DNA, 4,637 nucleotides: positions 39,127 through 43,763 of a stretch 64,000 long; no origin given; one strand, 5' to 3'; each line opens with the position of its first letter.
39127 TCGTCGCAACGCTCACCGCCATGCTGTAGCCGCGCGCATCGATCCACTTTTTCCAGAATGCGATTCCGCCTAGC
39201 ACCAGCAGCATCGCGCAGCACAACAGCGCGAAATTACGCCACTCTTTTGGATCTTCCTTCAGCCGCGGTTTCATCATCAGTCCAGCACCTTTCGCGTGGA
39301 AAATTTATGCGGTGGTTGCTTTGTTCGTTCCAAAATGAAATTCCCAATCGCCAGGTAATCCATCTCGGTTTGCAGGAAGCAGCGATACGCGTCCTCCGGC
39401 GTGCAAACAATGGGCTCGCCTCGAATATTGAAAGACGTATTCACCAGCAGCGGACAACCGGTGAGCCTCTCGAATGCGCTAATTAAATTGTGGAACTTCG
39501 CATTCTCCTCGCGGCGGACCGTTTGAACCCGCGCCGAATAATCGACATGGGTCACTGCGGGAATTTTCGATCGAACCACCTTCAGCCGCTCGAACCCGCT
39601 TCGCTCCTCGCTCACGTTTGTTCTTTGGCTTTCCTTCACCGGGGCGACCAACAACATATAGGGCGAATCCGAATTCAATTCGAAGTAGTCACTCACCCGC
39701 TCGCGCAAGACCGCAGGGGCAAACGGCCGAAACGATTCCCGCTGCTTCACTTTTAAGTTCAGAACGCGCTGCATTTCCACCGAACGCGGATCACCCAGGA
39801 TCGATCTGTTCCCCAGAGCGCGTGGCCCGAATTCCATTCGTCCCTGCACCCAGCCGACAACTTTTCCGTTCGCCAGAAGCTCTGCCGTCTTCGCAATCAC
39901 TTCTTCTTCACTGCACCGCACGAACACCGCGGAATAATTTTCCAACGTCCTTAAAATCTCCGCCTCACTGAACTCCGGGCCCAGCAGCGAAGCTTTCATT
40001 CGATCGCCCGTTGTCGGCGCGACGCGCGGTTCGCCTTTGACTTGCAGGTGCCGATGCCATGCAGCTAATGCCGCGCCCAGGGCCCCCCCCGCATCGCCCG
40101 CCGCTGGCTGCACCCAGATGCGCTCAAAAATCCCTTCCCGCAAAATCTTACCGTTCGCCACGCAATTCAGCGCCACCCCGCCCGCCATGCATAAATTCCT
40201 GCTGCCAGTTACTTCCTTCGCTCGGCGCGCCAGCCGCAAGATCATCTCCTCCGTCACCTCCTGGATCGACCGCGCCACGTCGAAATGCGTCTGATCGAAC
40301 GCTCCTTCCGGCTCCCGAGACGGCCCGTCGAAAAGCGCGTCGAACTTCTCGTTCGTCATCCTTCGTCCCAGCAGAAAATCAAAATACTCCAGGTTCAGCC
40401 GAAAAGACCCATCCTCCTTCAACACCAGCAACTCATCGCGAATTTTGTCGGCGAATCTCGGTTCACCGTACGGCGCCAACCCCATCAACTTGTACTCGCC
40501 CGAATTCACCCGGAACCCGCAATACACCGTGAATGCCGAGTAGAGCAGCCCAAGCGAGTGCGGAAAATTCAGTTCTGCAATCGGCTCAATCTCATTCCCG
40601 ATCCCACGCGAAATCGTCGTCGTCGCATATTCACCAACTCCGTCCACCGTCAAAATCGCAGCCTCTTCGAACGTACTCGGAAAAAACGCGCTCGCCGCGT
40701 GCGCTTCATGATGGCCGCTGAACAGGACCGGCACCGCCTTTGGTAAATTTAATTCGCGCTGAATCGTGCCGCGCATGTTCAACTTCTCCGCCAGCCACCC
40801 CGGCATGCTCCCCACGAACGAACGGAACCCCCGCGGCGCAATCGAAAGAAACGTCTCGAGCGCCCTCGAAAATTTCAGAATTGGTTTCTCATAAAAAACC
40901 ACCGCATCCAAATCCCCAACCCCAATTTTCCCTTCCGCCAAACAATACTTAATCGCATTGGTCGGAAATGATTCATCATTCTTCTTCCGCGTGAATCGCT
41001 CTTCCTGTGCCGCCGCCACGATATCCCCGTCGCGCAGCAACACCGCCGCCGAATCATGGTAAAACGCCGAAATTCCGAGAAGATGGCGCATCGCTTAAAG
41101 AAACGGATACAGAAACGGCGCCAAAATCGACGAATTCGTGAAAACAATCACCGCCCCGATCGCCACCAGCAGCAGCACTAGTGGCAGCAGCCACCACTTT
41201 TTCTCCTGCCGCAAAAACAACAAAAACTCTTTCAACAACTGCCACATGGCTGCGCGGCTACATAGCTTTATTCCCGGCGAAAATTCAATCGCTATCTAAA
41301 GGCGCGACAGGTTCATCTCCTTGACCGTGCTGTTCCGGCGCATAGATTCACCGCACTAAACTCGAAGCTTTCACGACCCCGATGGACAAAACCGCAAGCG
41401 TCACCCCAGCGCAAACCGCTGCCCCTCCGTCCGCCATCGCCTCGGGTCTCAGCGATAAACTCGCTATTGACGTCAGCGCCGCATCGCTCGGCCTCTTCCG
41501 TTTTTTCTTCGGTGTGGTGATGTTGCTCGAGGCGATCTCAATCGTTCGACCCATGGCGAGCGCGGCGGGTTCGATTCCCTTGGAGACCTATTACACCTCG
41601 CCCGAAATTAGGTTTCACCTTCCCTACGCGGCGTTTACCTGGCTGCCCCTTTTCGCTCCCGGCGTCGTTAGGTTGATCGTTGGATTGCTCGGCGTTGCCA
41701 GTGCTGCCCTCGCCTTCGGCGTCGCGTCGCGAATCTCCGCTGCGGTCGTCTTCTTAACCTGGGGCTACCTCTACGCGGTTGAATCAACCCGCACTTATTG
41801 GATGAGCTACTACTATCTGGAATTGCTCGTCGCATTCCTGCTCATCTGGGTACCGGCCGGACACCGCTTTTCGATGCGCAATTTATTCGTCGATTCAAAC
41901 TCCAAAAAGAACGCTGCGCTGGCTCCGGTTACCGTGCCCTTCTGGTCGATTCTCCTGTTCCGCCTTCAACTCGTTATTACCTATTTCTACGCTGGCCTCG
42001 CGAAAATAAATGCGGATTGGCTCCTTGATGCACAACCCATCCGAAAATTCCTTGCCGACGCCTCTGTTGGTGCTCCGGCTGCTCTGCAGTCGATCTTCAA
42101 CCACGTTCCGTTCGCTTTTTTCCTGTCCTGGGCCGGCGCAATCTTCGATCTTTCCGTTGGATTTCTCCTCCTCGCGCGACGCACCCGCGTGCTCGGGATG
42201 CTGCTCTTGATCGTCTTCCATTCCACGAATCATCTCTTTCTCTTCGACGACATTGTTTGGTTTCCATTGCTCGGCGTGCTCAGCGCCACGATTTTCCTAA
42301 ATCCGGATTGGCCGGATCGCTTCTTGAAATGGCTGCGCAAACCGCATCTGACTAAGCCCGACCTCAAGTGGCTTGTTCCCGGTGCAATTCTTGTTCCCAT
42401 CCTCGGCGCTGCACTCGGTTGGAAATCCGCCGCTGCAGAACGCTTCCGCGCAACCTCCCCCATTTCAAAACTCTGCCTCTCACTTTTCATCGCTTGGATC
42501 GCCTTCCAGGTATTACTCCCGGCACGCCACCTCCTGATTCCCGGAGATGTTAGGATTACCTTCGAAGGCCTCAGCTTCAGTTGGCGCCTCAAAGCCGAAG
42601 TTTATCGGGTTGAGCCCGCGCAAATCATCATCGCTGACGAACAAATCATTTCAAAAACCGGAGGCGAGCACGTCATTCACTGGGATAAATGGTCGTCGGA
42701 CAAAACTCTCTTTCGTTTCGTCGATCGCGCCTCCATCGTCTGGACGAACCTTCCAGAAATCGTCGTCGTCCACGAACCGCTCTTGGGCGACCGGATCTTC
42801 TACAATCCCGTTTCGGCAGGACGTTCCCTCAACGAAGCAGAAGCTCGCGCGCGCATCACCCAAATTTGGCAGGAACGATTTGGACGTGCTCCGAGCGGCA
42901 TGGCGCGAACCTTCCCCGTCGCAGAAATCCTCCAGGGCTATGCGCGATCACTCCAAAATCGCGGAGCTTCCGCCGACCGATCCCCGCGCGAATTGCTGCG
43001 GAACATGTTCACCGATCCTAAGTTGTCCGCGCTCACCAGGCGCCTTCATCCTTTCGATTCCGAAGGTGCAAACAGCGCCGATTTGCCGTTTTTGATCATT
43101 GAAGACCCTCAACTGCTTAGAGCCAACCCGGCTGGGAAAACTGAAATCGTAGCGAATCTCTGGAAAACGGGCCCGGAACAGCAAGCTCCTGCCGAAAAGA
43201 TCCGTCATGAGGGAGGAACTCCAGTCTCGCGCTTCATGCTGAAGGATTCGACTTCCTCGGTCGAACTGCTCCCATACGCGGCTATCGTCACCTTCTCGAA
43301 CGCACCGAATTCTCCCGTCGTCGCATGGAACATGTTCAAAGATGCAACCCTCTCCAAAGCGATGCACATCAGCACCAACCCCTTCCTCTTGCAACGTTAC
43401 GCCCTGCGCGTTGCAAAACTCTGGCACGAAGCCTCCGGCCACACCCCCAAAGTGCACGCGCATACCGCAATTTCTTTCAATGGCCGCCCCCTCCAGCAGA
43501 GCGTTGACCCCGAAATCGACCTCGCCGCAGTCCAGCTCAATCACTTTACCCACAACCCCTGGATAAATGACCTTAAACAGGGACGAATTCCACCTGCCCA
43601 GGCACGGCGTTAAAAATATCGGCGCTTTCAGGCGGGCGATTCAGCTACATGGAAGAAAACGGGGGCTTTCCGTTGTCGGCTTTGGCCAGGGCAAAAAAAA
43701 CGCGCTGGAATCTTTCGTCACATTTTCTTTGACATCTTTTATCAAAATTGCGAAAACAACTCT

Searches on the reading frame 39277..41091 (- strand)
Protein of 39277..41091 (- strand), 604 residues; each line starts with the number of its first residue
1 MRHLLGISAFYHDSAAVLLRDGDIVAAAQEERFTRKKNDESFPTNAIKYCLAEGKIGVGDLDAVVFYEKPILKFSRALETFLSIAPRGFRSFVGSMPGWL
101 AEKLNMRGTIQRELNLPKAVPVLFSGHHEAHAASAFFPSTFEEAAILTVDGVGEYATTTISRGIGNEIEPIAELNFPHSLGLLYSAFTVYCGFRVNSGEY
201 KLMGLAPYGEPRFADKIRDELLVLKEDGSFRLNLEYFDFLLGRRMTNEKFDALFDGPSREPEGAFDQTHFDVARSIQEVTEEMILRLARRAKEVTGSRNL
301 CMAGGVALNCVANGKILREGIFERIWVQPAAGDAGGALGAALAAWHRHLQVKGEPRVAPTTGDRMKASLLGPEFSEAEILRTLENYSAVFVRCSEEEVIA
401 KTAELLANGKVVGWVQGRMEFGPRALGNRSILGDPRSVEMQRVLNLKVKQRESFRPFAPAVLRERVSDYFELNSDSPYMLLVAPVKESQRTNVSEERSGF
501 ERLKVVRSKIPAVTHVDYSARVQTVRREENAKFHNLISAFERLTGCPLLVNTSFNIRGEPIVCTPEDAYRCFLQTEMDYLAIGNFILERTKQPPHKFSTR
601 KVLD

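Call 38: search_protein_families(library=pfam, proteins=[window:39277-41091:-], max_evalue=0.00001)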
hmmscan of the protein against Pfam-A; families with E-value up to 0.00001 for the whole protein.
window:39277-41091:- (604 aa): 2 families
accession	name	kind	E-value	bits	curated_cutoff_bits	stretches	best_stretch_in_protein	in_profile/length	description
PF02543.21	Carbam_trans_N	-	2.8e-91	307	24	1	3-342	1-346/346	Carbamoyltransferase N-terminus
PF16861.10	Carbam_trans_C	-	1.7e-76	256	27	1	403-589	1-170/170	Carbamoyltransferase C-terminus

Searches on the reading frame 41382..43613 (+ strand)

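Call 38: search_protein_families(library=pfam, proteins=[window:41382-43613:+], max_evalue=0.00001)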
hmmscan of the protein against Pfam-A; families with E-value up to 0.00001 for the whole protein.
window:41382-43613:+ (743 aa): 2 families
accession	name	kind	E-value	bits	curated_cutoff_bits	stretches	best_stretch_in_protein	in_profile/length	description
PF05090.19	HTTM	-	3e-44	152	27.7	1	32-310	5-259/259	HTTM domain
PF22777.1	VKGC_lumenal_dom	-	6.6e-21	75.3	27.7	2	657-732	75-150/152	Vitamin K-dependent gamma-carboxylase, lumenal domain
